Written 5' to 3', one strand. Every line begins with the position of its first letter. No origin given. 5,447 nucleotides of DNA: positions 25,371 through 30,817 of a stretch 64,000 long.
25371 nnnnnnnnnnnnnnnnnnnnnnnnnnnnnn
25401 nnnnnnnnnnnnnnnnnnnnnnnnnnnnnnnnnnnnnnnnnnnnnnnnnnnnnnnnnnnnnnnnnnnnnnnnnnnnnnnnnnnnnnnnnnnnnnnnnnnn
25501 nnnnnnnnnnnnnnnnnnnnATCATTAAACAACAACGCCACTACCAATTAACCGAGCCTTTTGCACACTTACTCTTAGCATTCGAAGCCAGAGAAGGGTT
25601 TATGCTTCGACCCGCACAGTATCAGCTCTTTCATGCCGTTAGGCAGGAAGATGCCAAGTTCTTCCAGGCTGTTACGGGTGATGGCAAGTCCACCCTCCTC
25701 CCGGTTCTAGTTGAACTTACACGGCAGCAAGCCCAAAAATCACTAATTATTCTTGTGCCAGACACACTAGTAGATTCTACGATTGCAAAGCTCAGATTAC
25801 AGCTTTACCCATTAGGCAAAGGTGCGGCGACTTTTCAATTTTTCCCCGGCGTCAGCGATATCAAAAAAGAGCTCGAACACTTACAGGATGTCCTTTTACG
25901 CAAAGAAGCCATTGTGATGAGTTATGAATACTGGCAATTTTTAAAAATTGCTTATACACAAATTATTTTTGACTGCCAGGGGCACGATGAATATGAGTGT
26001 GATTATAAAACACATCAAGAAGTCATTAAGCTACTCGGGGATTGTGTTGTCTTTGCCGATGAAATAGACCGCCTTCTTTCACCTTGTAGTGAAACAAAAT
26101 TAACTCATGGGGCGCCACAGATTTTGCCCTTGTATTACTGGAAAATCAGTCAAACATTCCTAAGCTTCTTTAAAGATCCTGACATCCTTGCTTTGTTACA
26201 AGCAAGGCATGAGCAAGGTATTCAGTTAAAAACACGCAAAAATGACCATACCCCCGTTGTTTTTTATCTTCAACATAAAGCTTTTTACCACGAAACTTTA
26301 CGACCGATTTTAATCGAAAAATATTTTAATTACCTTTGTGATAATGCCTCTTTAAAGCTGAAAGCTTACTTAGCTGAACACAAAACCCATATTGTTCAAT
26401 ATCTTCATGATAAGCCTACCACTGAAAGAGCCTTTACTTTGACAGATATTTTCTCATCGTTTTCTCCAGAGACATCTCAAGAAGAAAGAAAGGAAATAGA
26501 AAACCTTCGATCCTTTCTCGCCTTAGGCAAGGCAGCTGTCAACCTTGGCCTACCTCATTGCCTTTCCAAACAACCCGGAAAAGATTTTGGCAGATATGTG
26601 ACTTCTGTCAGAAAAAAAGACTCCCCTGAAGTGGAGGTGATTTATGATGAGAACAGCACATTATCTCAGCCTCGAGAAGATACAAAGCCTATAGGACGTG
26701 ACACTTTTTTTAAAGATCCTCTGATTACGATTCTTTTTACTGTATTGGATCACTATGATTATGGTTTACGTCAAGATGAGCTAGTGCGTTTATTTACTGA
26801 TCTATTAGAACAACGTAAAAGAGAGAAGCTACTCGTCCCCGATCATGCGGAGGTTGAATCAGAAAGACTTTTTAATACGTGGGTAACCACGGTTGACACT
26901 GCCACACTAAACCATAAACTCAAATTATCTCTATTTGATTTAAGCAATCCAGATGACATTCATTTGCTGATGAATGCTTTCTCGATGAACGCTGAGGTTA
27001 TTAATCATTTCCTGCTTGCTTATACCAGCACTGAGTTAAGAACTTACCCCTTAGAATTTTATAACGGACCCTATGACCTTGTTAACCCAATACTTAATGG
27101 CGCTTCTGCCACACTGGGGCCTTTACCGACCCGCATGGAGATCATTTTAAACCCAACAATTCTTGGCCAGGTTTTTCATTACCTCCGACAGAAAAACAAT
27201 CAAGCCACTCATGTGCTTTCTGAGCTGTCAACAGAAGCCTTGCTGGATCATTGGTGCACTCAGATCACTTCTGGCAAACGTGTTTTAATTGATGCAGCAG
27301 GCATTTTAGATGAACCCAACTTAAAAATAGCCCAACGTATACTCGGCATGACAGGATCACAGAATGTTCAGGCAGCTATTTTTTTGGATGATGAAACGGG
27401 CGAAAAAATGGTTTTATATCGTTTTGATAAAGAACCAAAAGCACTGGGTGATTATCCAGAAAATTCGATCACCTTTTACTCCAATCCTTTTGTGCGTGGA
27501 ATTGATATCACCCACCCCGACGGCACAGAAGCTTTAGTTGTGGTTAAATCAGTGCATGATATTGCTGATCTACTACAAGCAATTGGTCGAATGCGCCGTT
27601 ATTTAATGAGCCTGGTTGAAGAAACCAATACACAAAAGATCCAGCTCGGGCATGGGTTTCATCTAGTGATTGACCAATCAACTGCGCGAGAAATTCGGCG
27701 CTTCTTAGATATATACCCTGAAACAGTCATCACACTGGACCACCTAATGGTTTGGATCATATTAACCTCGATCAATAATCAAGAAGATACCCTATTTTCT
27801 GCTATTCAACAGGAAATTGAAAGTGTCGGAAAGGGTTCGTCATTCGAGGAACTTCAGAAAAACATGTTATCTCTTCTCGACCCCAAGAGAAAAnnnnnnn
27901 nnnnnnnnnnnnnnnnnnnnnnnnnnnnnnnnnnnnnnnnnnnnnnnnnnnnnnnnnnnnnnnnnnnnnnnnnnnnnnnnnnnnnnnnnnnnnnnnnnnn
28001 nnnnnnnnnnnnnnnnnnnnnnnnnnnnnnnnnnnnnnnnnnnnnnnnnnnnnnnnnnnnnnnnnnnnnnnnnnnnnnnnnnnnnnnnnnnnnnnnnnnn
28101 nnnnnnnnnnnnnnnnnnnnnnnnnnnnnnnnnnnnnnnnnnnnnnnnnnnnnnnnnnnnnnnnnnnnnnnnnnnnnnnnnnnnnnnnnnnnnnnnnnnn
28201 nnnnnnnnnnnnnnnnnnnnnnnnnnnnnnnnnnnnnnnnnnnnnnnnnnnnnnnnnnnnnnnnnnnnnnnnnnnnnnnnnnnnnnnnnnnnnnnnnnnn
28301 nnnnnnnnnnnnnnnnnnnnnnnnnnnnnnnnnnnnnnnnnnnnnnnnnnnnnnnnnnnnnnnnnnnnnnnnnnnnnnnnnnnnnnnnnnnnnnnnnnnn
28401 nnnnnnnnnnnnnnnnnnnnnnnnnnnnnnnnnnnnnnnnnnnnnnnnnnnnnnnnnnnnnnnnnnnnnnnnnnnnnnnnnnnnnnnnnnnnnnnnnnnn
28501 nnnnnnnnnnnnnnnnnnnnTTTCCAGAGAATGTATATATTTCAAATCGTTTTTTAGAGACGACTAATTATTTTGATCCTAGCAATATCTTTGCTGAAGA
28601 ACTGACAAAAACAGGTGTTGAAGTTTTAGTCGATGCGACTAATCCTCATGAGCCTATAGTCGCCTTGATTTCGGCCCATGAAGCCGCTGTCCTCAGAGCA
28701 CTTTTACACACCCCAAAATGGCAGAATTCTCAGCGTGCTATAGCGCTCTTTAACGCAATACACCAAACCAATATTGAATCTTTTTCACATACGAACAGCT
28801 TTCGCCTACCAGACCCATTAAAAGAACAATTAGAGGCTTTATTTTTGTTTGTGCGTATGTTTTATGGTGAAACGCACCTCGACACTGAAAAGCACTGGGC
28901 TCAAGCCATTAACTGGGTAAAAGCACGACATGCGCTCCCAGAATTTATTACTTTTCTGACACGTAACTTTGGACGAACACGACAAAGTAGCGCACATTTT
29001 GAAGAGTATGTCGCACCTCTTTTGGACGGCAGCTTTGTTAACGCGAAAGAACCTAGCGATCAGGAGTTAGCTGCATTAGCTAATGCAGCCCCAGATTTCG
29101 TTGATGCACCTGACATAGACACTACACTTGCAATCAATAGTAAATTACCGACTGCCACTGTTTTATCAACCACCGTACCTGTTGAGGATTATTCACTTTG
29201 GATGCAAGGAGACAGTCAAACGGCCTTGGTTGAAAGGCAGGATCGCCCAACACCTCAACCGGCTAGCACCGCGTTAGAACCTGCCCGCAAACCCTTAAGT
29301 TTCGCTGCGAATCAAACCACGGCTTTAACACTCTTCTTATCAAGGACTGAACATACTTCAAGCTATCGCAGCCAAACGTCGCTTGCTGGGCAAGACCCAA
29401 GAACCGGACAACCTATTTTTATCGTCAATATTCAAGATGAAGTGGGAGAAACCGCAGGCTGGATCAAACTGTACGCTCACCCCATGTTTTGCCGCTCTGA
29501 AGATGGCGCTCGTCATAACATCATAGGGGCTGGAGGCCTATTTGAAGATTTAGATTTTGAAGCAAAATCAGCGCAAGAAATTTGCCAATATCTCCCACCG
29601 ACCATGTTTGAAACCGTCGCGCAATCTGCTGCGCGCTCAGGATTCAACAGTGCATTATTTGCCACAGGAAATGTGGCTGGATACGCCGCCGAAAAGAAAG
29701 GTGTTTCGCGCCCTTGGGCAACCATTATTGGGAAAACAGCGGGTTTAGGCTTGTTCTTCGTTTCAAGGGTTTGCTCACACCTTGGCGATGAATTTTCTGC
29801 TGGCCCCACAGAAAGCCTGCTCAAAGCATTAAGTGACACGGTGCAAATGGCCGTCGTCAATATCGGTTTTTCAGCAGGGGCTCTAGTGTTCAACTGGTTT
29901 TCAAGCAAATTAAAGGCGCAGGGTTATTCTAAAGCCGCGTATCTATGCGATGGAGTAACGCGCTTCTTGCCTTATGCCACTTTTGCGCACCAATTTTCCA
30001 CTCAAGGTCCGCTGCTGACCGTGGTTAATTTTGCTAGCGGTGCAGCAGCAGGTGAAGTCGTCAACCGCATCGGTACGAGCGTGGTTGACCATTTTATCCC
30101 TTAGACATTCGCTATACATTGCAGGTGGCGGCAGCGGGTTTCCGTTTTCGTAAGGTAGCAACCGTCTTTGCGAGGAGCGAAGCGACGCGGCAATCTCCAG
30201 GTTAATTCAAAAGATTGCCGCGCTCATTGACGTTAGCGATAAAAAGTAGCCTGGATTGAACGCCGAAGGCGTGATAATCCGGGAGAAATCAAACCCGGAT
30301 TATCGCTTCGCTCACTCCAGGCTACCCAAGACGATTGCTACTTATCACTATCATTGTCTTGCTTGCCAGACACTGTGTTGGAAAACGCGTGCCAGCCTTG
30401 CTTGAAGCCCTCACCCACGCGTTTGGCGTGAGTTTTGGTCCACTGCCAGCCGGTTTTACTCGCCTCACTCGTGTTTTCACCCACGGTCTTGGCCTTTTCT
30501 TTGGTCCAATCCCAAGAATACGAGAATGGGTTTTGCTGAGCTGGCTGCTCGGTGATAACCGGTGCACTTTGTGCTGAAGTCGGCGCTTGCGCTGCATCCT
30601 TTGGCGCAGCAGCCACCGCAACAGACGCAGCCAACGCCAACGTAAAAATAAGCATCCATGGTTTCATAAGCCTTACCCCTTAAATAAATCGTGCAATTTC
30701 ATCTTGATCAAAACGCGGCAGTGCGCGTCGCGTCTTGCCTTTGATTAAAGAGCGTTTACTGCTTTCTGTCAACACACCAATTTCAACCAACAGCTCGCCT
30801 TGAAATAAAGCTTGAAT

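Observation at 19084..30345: Single-gene 11-kb island at the ffh 3' end: giant ORF bracketed by inverted repeats and a duplicated ffh terminus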

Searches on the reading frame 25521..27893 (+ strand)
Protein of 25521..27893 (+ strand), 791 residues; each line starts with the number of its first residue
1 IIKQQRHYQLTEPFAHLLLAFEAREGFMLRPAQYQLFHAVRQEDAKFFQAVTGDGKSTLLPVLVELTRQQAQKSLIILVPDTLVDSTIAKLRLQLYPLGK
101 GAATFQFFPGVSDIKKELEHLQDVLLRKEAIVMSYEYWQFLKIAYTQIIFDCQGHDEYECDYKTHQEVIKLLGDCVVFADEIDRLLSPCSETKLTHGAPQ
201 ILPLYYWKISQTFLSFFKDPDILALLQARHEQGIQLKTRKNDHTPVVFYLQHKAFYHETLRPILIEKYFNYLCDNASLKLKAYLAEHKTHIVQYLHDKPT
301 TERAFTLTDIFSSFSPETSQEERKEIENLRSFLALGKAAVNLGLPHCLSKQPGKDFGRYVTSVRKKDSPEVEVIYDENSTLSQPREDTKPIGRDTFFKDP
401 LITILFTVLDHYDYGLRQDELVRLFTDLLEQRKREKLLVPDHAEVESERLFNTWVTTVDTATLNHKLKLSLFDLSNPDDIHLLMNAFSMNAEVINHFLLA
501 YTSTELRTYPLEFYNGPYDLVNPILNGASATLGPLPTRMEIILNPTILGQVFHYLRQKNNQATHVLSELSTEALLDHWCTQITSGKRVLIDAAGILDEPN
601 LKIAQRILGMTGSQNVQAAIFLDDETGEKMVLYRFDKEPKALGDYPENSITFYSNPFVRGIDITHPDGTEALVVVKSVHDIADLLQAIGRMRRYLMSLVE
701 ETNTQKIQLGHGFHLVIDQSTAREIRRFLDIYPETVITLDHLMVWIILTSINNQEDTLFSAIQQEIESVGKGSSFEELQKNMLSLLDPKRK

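Call 96: predict_structure(alignment_id=A2)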
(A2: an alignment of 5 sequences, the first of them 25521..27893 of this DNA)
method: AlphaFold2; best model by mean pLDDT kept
length: 791 residues; sequences in the alignment: 5
mean_pLDDT: 61.9   pTM: 0.35
mean pLDDT of the five models: 61.9, 59.1, 56.3, 56.0, 53.3
residues with pLDDT >= 90: 3; 70-90: 308; 50-70: 257; < 50: 223
segments of 3 or more residues with pLDDT < 50: 1-5, 24-57, 182-205, 208-210, 298-301, 351-399, 504-551, 702-710, 750-776, 782-791
pLDDT, mean of each block of 10 residues (from residue 1): 45 54 46 45 38 44 63 71 74 75 73 69 83 76 58 51 67 65 38 24 42 60 75 61 59 76 83 77 83 68 59 68 69 64 61 44 36 35 35 44 58 73 86 77 76 82 84 87 86 73 46 26 24 26 32 58 84 87 76 75 87 82 71 84 70 69 57 71 60 57 45 79 78 77 61 41 43 44 44 31
secondary structure, 60 per line:
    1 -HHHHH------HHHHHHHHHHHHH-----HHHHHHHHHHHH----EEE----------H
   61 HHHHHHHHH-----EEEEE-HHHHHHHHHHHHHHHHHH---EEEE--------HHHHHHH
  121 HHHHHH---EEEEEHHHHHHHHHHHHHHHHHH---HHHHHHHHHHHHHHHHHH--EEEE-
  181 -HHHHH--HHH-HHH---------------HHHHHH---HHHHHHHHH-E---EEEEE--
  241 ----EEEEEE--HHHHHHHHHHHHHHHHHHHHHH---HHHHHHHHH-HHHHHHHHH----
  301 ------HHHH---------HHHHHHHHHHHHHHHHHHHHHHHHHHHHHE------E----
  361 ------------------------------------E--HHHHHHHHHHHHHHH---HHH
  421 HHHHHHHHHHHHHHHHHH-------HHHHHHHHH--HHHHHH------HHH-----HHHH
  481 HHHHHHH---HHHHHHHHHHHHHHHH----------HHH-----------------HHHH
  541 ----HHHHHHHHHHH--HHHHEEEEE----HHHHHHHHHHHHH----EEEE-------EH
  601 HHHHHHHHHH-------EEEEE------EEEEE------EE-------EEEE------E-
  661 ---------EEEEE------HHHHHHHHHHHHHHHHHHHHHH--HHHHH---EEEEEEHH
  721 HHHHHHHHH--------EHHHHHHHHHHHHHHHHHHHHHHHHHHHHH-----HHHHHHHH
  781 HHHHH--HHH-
elements in order (helices of 4 or more, strands of 3 or more residues): H2-6 H13-25 H31-42 E47-49 H60-69 E75-79 H81-98 E102-105 H114-126 E130-134 H135-152 H156-173 E176-179 H182-186 H211-216 H220-228 E234-238 E245-250 H253-274 H278-286 H288-296 H307-310 H320-348 H400-414 H418-438 H446-454 H457-462 H477-487 H491-506 H537-540 H545-555 H558-561 E562-566 H571-583 E588-591 H600-610 E618-622 E629-633 E649-652 E670-674 H681-702 H705-709 E713-718 H719-729 H739-767 H773-785

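Call 99: fold_search(model_id=the predicted structure, library=pdb)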
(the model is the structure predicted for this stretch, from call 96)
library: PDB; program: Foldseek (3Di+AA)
matches with E <= 10: 991; with E <= 0.001: 1
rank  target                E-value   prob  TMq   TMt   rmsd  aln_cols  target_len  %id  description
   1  9cac_A                7.0e-04  0.44  0.14  0.12  46.5       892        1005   11  Cryo-EM structure of the RuvBL lobe of the native human TIP60 complex (composite structure) (released 2025-06-18)
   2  9lov_A                1.3e-03  0.57  0.12  0.14  29.7       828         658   10  LGP2:MDA5:dsRNA filament (released 2026-01-28)
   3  9tkv_A                1.9e-03  0.63  0.15  0.16  25.4       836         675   10  Structure of duck RIG-I (delta CARDS) bound to 31-mer RNA mismatched hairpin with 5'pppG-C blunt end, mimicking the in (released 2025-12-31)
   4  9mx3_A                2.6e-03  0.44  0.13  0.15  26.6       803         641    9  Cryo-EM structure of ancestral Dicer helicase bound to 27-bp dsRNA in post-hydrolysis semi-closed state (released 2025-03-12)
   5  5f9h_C                3.0e-03  0.51  0.14  0.16  27.7       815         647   10  Crystal structure of RIG-I helicase-RD in complex with 24-mer 5' triphosphate hairpin RNA (released 2016-01-13)
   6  7mi1                  3.4e-03  0.23  0.12  0.04  34.1       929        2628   11  X-ray structure of yeast dynein motor domain in the presence of a pyrazolo-pyrimidinone-based compound (compound 20) (released 2021-05-26)
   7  6gej_M                4.7e-03  0.20  0.12  0.13  45.0       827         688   11  Chromatin remodeller-nucleosome complex at 3.6 A resolution. (released 2018-10-17)
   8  1z3i                  6.1e-03  0.47  0.13  0.15  27.8       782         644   10  Structure of the SWI2/SNF2 chromatin remodeling domain of eukaryotic Rad54 (released 2005-04-05)
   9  9tm6_A                6.4e-03  0.38  0.13  0.15  27.9       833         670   10  Structure of duck RIG-I (delta CARDs) bound to 31-mer RNA mismatched hairpin with 5'pppG-C blunt end mimicking the inf (released 2025-12-31)
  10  8enk_A                9.4e-03  0.89  0.13  0.23  13.9       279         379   16  Crystal structure of UAP56 in complex with Tho1, the yeast homolog of human SARNP (released 2023-08-16)
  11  4gl2_B                9.9e-03  0.33  0.12  0.15  31.0       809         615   10  Structural Basis for dsRNA duplex backbone recognition by MDA5 (released 2013-01-09)
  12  9upb_D                1.2e-02  0.96  0.13  0.31  10.9       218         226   16  Structure of the human TREX-2 bound to UAP56 (released 2026-02-18)
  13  8rl6                  1.4e-02  0.98  0.12  0.20  11.3       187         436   15  DNA helicase RECQL5 in complex with homo Di-Gluebody G5-006 - RECQL5 local refinement (released 2025-01-15)
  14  6g1x_A                1.5e-02  0.21  0.13  0.16  28.1       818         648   11  CryoEM structure of the MDA5-dsRNA filament with 91-degree helical twist (released 2018-11-21)
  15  2xgj_B                2.0e-02  0.20  0.13  0.13  36.2       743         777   12  Structure of Mtr4, a DExH helicase involved in nuclear RNA processing and surveillance (released 2010-06-23)
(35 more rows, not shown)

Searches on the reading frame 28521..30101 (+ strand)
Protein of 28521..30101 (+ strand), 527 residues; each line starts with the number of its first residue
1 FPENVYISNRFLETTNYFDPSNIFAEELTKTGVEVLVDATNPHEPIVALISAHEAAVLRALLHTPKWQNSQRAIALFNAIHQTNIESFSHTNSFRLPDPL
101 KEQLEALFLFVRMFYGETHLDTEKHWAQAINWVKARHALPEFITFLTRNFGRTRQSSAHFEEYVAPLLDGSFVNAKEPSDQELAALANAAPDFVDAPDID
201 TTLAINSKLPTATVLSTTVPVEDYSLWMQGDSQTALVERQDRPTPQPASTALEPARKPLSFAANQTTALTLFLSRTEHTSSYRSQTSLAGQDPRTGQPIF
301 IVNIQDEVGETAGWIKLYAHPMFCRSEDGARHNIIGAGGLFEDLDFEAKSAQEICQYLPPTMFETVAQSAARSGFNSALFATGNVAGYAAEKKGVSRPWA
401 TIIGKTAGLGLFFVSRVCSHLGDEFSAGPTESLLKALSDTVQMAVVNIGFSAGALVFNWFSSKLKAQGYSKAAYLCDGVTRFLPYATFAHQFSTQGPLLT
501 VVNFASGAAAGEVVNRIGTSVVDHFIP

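Call 117: search_solved_structures(query=window:28521-30101:+, max_evalue=10)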
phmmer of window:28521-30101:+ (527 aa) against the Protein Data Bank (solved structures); distinct sequences matched with E-value up to 10: 0.

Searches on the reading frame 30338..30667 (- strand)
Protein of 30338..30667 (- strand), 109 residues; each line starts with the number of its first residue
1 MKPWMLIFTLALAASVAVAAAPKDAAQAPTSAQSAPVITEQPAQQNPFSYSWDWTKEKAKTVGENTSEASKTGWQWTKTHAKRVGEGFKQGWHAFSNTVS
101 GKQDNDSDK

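Call 14: search_protein_families(library=pfam, proteins=[window:30338-30667:-])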
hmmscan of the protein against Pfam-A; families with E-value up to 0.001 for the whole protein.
window:30338-30667:- (109 aa): 0 families

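Call 32: find_encoding_contigs(protein=window:30338-30664:-, flank=10000, max_places=10)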
Protein window:30338-30664:- (108 aa): no gene with exactly this product is on record in the collection.
